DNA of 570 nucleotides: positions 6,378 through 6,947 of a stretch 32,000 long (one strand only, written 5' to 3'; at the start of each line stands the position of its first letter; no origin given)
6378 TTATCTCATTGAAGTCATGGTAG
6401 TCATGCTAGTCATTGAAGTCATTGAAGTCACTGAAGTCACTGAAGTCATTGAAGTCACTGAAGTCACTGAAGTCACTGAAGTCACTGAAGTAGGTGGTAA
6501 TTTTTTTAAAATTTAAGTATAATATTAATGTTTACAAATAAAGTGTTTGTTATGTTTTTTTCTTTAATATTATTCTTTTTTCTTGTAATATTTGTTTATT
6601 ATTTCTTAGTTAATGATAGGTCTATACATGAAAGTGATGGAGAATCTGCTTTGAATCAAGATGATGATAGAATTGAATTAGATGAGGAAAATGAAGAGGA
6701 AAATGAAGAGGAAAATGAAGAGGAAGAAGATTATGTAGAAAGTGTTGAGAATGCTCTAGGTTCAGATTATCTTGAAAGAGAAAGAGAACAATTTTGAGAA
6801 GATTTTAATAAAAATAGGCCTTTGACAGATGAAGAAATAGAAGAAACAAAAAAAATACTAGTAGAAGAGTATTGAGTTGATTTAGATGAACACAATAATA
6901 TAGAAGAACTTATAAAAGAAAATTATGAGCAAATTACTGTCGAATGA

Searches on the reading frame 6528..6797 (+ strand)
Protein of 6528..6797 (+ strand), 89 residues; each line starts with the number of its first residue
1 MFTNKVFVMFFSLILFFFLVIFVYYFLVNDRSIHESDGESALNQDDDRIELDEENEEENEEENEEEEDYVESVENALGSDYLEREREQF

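Call 25: find_encoding_contigs(protein=window:6528-6797:+, flank=10000, max_places=6)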
Protein window:6528-6797:+ (89 aa): no gene with exactly this product is on record in the collection.
